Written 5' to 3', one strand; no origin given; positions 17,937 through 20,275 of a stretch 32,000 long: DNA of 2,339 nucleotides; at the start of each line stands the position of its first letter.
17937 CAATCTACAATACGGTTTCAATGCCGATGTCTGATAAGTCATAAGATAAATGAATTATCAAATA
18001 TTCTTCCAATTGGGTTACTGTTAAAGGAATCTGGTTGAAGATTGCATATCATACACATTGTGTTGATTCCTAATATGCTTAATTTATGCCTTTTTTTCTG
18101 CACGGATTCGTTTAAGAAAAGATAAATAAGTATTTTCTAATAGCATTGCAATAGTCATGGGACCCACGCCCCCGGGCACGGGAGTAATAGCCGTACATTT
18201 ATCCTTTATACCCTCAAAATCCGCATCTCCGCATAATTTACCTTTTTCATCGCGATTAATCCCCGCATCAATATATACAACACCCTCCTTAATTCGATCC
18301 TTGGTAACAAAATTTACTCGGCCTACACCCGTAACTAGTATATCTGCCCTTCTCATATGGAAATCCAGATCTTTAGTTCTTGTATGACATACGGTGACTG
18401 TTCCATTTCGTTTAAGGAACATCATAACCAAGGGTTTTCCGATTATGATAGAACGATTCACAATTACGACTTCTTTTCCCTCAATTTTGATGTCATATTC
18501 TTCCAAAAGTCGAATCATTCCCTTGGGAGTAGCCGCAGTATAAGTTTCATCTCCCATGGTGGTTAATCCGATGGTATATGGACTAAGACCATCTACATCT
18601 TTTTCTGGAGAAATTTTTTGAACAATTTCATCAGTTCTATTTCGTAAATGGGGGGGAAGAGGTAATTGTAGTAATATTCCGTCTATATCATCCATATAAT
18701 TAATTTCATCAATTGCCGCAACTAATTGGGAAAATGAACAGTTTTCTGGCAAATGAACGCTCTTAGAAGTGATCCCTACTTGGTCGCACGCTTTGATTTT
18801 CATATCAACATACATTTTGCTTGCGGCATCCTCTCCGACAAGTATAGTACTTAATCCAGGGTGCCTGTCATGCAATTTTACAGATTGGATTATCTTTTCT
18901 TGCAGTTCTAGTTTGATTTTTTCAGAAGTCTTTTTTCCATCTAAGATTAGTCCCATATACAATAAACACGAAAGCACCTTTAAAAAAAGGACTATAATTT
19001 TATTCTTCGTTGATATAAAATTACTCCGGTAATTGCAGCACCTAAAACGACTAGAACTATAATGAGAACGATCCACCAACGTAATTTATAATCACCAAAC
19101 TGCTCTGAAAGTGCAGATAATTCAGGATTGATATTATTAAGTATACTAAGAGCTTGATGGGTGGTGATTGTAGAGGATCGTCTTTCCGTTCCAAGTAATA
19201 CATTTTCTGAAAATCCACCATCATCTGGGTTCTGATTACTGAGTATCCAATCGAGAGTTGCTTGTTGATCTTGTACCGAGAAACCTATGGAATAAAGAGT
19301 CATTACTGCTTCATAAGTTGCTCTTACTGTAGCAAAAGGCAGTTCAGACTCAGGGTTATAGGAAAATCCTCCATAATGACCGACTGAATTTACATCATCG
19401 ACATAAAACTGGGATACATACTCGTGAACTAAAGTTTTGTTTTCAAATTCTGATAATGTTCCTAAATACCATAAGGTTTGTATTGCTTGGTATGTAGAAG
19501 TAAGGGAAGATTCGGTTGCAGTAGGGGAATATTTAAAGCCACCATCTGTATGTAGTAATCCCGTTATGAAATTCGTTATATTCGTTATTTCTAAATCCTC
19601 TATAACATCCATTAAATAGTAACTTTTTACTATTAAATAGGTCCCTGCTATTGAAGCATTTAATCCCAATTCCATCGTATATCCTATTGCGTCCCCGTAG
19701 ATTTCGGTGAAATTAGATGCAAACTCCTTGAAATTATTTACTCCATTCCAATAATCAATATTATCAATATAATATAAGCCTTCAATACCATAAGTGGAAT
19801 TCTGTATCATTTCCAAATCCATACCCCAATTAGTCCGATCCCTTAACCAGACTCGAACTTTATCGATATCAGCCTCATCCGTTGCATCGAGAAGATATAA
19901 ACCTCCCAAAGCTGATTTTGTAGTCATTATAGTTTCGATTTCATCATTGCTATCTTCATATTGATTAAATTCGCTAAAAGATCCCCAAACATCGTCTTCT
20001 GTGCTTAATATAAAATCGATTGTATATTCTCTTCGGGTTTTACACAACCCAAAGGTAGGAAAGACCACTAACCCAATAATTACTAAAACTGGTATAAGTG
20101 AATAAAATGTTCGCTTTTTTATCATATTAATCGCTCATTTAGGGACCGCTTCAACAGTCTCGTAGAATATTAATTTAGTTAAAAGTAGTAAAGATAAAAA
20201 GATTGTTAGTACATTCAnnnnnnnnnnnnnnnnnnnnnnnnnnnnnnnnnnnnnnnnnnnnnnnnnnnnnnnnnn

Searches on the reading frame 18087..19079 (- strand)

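Call 73: search_protein_families(library=pfam, proteins=[window:18087-19079:-], max_evalue=0.00001)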
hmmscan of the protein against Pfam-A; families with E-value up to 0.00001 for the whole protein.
window:18087-19079:- (331 aa): 2 families
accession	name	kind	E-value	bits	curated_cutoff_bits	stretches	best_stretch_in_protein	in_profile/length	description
PF02882.25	THF_DHG_CYH_C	-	9.6e-60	201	27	1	167-321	2-156/160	Tetrahydrofolate dehydrogenase/cyclohydrolase, NAD(P)-binding domain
PF00763.28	THF_DHG_CYH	-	1.5e-35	122.4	32.8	1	46-163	1-115/115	Tetrahydrofolate dehydrogenase/cyclohydrolase, catalytic domain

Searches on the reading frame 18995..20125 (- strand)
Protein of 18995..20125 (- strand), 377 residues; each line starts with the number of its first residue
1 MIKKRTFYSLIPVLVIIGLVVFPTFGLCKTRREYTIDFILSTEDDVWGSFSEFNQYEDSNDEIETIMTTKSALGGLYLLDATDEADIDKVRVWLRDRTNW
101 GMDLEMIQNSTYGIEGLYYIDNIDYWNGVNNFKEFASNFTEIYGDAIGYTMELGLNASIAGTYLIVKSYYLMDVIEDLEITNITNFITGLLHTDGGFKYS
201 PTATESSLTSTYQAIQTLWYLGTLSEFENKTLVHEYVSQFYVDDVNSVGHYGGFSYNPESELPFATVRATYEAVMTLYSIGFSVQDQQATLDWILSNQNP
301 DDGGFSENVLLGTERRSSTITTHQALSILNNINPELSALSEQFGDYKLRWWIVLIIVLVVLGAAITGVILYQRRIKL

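Call 73: search_protein_families(library=pfam, proteins=[window:18995-20125:-], max_evalue=0.00001)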
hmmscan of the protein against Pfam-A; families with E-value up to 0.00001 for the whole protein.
window:18995-20125:- (377 aa): 1 family
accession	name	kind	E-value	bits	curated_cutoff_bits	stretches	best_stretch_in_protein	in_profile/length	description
PF00432.27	Prenyltrans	-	2.8e-15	57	26.5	1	159-339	29-192/304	Prenyltransferase alpha-alpha toroid domain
